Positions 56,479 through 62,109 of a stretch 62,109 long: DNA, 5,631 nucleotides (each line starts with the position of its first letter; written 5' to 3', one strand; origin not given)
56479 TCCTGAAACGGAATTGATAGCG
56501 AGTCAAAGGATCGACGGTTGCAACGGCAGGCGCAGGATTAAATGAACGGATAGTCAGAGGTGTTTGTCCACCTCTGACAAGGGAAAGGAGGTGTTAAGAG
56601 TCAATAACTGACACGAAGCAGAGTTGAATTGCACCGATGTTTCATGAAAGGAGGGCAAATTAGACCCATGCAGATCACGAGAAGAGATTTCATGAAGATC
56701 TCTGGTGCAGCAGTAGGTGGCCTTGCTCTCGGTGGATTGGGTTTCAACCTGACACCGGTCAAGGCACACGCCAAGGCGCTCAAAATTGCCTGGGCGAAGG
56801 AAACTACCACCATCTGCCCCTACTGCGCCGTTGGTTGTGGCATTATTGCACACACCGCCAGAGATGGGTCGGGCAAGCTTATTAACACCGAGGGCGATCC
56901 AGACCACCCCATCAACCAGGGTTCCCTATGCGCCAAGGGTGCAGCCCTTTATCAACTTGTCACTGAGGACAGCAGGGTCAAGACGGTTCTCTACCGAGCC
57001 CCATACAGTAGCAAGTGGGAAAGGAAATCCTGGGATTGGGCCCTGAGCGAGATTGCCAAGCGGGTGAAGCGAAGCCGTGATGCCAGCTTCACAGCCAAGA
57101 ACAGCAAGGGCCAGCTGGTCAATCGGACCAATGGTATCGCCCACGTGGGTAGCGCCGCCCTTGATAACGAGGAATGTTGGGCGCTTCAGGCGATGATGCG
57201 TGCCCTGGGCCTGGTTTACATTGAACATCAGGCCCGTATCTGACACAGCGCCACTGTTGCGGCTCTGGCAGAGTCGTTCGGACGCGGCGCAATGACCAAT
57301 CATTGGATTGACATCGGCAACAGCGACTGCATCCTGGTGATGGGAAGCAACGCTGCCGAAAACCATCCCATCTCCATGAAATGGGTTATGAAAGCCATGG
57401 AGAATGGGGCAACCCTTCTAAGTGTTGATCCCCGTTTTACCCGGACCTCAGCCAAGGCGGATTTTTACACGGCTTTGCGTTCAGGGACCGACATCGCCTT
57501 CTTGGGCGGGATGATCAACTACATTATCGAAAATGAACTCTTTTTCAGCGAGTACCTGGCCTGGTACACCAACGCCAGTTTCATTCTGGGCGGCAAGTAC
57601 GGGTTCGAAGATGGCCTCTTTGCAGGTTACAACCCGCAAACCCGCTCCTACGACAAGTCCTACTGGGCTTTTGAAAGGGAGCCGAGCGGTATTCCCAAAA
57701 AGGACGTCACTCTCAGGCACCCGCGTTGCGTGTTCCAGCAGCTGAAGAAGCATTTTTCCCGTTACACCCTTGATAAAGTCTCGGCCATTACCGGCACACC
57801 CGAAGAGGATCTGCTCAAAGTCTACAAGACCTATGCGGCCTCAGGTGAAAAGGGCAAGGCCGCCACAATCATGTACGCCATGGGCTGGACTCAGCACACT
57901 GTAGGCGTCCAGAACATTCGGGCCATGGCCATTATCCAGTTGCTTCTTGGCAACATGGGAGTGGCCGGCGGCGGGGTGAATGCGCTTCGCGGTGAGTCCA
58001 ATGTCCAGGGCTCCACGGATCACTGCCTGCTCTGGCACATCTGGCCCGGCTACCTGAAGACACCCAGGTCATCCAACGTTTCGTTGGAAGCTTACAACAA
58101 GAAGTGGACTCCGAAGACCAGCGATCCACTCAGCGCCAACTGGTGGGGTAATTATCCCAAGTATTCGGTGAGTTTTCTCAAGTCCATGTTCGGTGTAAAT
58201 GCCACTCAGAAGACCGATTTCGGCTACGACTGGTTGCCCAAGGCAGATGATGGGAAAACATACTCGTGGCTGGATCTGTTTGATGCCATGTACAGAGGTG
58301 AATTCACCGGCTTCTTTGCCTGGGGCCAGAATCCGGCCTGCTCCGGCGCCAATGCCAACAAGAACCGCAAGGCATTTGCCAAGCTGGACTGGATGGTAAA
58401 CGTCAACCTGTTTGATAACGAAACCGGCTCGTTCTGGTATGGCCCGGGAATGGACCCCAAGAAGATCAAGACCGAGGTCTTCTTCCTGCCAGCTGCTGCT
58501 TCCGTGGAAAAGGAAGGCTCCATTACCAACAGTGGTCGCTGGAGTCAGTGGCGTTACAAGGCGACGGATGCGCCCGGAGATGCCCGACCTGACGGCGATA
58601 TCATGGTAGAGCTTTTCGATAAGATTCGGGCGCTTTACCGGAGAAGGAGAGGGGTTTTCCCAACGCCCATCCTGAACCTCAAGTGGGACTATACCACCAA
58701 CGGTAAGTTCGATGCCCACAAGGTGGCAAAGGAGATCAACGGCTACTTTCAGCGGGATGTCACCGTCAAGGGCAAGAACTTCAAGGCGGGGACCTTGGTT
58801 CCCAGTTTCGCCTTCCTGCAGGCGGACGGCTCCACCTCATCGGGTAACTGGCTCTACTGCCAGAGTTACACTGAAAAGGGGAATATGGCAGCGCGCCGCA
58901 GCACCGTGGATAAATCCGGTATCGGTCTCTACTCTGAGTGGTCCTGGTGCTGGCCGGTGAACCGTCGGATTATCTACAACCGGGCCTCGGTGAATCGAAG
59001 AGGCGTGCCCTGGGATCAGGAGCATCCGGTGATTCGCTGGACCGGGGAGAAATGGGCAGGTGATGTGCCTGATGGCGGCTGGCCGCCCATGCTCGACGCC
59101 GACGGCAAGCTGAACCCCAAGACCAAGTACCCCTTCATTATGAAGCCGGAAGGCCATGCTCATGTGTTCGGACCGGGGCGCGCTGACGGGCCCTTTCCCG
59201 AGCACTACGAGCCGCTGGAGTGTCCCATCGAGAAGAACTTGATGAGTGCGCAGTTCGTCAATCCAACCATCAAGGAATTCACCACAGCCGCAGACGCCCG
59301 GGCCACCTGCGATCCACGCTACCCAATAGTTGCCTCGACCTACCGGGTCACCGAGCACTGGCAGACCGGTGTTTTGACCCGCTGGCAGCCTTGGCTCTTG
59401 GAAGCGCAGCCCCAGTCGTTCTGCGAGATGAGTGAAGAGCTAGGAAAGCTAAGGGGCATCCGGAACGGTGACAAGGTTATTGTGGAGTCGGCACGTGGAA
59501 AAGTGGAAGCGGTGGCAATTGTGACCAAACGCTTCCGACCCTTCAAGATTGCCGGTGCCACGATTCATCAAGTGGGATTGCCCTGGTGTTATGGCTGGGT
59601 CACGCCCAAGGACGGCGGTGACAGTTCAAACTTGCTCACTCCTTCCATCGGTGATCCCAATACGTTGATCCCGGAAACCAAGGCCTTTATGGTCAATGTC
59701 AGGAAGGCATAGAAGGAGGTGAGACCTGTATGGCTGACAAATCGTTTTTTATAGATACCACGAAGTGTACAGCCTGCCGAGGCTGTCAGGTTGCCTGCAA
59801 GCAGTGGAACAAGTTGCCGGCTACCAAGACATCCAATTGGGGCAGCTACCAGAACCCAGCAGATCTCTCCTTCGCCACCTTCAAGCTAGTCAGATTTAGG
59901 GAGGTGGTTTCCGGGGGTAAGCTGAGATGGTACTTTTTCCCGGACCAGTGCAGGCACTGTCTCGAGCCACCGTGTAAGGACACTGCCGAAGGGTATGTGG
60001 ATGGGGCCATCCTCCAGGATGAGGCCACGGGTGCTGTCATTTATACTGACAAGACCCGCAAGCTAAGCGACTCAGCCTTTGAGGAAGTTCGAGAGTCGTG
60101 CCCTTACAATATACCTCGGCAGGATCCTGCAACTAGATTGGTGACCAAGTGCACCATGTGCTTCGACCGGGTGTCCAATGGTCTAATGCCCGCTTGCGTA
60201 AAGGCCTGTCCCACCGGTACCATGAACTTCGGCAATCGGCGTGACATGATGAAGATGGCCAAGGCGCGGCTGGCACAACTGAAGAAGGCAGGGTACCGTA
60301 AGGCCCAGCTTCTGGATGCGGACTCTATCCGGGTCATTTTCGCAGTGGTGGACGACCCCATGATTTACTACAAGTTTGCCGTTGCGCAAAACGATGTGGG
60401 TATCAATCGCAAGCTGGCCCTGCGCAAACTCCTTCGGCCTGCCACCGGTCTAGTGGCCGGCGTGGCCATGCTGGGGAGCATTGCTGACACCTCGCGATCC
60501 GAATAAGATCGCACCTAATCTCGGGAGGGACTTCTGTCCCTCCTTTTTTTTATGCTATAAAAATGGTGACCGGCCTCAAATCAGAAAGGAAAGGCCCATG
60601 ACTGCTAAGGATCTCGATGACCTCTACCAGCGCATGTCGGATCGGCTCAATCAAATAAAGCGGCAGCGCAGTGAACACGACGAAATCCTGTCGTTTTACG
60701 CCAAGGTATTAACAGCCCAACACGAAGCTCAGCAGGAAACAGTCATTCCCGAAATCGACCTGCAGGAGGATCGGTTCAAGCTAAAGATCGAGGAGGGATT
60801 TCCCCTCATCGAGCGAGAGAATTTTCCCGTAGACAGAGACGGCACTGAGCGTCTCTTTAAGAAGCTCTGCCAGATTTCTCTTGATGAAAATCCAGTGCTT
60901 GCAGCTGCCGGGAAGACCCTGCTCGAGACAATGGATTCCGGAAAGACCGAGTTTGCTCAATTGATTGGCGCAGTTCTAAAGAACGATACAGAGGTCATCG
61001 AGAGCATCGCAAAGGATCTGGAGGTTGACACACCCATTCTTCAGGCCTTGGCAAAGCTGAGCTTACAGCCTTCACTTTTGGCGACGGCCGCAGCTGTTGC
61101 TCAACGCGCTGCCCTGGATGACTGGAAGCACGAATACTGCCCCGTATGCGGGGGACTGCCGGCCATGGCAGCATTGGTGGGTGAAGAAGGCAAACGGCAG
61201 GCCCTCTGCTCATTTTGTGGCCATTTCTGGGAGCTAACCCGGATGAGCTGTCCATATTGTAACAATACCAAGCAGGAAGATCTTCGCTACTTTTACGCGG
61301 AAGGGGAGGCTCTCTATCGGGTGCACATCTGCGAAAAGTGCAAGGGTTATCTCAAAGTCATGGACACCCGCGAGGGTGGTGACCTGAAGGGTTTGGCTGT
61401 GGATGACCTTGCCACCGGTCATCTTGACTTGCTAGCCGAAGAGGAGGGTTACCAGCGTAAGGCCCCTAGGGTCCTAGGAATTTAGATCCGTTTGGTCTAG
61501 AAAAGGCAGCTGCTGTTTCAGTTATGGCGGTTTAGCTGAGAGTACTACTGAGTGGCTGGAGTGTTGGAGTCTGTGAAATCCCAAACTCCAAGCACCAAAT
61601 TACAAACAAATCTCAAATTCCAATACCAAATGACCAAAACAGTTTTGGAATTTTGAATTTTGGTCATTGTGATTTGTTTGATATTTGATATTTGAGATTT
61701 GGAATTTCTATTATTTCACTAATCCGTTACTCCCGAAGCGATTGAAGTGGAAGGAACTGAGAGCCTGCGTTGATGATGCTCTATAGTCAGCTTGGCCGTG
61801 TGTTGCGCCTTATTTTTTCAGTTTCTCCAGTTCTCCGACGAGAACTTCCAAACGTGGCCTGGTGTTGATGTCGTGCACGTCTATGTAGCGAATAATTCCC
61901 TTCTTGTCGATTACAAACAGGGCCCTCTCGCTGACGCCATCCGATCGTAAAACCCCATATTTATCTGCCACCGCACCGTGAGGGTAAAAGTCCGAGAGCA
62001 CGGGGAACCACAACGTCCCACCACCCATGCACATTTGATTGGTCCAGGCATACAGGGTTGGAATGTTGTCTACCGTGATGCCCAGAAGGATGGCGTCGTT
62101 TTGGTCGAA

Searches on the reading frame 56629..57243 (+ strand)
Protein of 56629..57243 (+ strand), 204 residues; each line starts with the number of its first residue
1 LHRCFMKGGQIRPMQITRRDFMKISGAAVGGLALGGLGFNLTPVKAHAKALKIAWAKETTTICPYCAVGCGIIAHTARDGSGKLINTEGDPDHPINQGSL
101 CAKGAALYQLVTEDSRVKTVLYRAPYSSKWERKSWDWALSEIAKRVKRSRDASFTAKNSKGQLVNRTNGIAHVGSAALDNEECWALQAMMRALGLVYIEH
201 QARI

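Call 70: search_protein_families(library=pfam, max_evalue=0.00001, proteins=[window:56629-57243:+])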
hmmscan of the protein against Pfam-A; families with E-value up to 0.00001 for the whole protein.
window:56629-57243:+ (204 aa): 1 family
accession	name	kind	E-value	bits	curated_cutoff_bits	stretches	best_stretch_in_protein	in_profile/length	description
PF04879.21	Molybdop_Fe4S4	-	2.7e-18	66.1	22.7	1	57-111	2-53/55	Molybdopterin oxidoreductase Fe4S4 domain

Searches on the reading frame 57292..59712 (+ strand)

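Call 8: search_protein_families(library=pfam, proteins=[window:57292-59712:+])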
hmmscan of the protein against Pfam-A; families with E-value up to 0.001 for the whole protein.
window:57292-59712:+ (806 aa): 2 families
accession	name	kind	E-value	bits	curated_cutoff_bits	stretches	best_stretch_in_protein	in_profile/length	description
PF00384.28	Molybdopterin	-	9.4e-25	87.8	24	2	2-375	99-296/353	Molybdopterin oxidoreductase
PF01568.27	Molydop_binding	-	2.2e-15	57.1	26.8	1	682-798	4-108/110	Molydopterin dinucleotide binding domain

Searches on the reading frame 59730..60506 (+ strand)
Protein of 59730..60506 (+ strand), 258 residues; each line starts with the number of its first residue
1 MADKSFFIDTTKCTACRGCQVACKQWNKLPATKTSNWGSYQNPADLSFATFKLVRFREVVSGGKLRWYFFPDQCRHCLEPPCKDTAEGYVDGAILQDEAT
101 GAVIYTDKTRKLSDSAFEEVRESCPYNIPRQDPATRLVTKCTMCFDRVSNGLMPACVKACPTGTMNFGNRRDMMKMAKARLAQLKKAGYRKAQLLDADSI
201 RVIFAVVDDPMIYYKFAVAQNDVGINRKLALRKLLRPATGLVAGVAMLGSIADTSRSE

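Call 8: search_protein_families(library=pfam, proteins=[window:59730-60506:+])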
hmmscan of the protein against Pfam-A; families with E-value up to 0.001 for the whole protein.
window:59730-60506:+ (258 aa): 4 families
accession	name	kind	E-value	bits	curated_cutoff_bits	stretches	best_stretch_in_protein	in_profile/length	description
PF13247.11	Fer4_11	-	1.9e-39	134.3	26.2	1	66-170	2-100/100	4Fe-4S dicluster domain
PF12838.12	Fer4_7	-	1.1e-05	26.2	27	0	12-82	1-44/52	4Fe-4S dicluster domain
PF12797.12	Fer4_2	-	0.00076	19.7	24.5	1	6-24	3-21/22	4Fe-4S binding domain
PF13187.11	Fer4_9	-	0.00077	19.9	27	0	12-79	1-42/52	4Fe-4S dicluster domain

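Call 10: find_encoding_contigs(protein=window:59730-60506:+, flank=10000, max_places=10)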
Protein window:59730-60506:+ (258 aa): no gene with exactly this product is on record in the collection.

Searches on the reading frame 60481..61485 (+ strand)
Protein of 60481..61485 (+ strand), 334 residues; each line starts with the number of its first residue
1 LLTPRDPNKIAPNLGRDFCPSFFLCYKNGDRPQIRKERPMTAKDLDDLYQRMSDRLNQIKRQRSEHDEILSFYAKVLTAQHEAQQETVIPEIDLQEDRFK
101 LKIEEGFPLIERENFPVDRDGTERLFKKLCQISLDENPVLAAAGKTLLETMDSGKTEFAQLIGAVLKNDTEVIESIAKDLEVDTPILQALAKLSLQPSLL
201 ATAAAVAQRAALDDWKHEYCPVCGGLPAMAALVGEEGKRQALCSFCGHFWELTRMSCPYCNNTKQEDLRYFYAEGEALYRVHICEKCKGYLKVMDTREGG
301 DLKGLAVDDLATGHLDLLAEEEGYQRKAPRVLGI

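Call 8: search_protein_families(library=pfam, proteins=[window:60481-61485:+])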
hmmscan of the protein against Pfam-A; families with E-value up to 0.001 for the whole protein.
window:60481-61485:+ (334 aa): 3 families
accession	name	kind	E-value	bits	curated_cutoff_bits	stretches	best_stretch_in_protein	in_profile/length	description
PF24860.1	FdhE_C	-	1.1e-10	42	27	1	257-331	3-80/82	FdhE, C-terminal domain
PF04216.18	FdhE_N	-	5e-08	33.9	28.7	1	39-174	3-135/167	FdhE, N-terminal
PF24859.1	FdhE_central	-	1.5e-05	25.4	27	1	219-254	1-39/39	FdhE, central domain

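Call 45: find_homologous_proteins(query=window:60481-61485:+, max_evalue=1e-20)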
Query window:60481-61485:+ (334 aa): 125 proteins with E <= 1e-20 among 5773 candidates; the best 120 are listed.
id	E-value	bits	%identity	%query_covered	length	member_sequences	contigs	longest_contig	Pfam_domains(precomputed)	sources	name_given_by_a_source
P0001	2.6e-194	663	100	88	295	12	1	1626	PF24860.2,PF04216.19,PF24859.2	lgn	-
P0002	2.5e-163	561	83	88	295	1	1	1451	PF24860.2,PF04216.19,PF24859.2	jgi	jgi:FdhE protein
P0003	7.8e-140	484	71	87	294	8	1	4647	PF24860.2,PF04216.19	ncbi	-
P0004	3.1e-138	478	69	88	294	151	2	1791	PF24860.2,PF04216.19,PF24859.2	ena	-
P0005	2.9e-136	472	69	87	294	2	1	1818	PF24860.2,PF04216.19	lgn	-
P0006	1.1e-135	470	67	87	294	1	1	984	PF24860.2,PF04216.19,PF24859.2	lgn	-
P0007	2.2e-135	469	68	87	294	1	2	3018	PF24860.2,PF04216.19,PF24859.2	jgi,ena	jgi:FdhE protein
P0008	6.7e-135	468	68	87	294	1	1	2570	PF24860.2,PF04216.19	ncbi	-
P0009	7.8e-135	467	67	87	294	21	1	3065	PF24860.2,PF04216.19,PF24859.2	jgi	jgi:FdhE protein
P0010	9.8e-135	467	68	87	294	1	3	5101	PF24860.2,PF04216.19,PF24859.2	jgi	jgi:FdhE protein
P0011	1.1e-134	467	67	87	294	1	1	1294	PF24860.2,PF04216.19,PF24859.2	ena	-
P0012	1.8e-134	466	69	87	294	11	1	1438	PF24860.2,PF04216.19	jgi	jgi:FdhE protein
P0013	3.2e-134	465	68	87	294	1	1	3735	PF24860.2,PF04216.19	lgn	-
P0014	7.6e-134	464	69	87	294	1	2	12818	PF24860.2,PF04216.19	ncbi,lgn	-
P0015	1.1e-133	464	68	87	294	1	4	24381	PF24860.2,PF04216.19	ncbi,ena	-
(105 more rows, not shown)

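Call 46: find_encoding_contigs(protein=P0001, flank=10000, max_places=4)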
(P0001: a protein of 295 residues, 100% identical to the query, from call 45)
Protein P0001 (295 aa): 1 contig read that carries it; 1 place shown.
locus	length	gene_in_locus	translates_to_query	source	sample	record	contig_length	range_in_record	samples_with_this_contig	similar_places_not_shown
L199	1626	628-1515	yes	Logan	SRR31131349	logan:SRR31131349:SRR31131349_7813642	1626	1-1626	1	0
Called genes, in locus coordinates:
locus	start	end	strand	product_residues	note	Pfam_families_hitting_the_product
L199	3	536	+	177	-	?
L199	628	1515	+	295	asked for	PF04216:FdhE_N, PF24859:FdhE_central (weak), PF24860:FdhE_C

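Call 47: find_encoding_contigs(protein=P0002, flank=10000, max_places=3)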
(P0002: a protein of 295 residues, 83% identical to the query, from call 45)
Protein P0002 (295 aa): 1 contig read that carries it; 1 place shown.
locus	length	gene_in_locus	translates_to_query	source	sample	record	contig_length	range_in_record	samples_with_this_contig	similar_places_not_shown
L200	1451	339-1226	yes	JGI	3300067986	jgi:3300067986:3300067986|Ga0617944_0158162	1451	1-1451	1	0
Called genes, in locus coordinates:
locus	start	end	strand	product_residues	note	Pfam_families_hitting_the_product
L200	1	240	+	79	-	?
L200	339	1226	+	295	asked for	PF04216:FdhE_N, PF24859:FdhE_central (weak), PF24860:FdhE_C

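Call 48: find_encoding_contigs(protein=P0003, flank=10000, max_places=3)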
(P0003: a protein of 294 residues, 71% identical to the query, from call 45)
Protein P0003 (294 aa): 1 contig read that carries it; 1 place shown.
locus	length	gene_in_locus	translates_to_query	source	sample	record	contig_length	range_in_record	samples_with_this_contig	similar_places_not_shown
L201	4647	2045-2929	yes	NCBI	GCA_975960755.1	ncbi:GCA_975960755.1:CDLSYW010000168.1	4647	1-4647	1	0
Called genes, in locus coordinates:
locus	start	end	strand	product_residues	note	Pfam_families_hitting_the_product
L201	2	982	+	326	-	?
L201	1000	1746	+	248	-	PF12838:Fer4_7 (faint), PF13247:Fer4_11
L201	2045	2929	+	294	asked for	PF04216:FdhE_N (weak), PF24860:FdhE_C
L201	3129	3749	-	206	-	PF08534:Redoxin, PF00578:AhpC-TSA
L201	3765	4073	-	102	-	PF00578:AhpC-TSA (faint), PF13911:AhpC-TSA_2 (weak)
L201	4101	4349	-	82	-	-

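Call 49: find_encoding_contigs(protein=P0015, flank=10000, max_places=3)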
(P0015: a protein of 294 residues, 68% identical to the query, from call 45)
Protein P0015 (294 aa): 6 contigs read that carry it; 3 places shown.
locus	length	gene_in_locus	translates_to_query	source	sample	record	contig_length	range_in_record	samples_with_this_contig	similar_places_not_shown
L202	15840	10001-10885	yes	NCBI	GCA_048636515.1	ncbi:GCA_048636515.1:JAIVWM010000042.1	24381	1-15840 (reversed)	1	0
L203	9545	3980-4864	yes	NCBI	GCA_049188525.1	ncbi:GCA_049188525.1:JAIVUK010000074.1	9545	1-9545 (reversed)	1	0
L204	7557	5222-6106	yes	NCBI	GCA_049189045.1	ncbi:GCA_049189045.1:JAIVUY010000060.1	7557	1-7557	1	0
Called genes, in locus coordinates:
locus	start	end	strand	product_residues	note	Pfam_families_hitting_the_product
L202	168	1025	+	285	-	PF00210:Ferritin (weak)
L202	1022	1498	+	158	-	PF07238:PilZ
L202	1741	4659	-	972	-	PF00675:Peptidase_M16, PF05193:Peptidase_M16_C, PF08367:M16C_assoc, PF22516:PreP_C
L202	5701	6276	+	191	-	PF10518:TAT_signal (faint), PF04879:Molybdop_Fe4S4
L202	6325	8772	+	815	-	PF00384:Molybdopterin, PF01568:Molydop_binding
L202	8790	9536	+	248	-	PF12838:Fer4_7 (faint), PF13247:Fer4_11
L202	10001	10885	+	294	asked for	PF04216:FdhE_N, PF24860:FdhE_C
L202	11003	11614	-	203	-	PF00578:AhpC-TSA, PF08534:Redoxin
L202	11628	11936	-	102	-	-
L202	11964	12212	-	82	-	-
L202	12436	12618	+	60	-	PF12837:Fer4_6 (weak), PF13237:Fer4_10 (weak), PF25160:LdpA_Fe-S-bd (weak), PF12838:Fer4_7 (weak), PF00037:Fer4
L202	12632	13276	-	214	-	PF12697:Abhydrolase_6 (weak), PF12146:Hydrolase_4 (faint)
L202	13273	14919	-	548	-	PF02310:B12-binding, PF04055:Radical_SAM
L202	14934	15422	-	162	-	PF03061:4HBT (weak)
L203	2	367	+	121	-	?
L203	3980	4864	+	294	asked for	PF04216:FdhE_N, PF24860:FdhE_C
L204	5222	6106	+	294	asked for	PF04216:FdhE_N, PF24860:FdhE_C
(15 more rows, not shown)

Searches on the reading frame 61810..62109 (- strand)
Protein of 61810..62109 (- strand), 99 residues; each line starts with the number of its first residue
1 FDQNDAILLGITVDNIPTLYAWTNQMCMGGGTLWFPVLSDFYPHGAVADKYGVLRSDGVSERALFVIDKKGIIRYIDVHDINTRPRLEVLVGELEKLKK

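Call 54: search_protein_families(library=pfam, proteins=[window:61810-62109:-])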
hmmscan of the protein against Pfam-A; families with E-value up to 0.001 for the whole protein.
window:61810-62109:- (99 aa): 2 families
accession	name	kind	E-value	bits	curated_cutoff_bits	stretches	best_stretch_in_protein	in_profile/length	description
PF00578.27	AhpC-TSA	-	1.2e-13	51.5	26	1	1-76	55-124/124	AhpC/TSA family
PF08534.16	Redoxin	-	3.4e-06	27.4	26.6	1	10-86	67-143/148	Redoxin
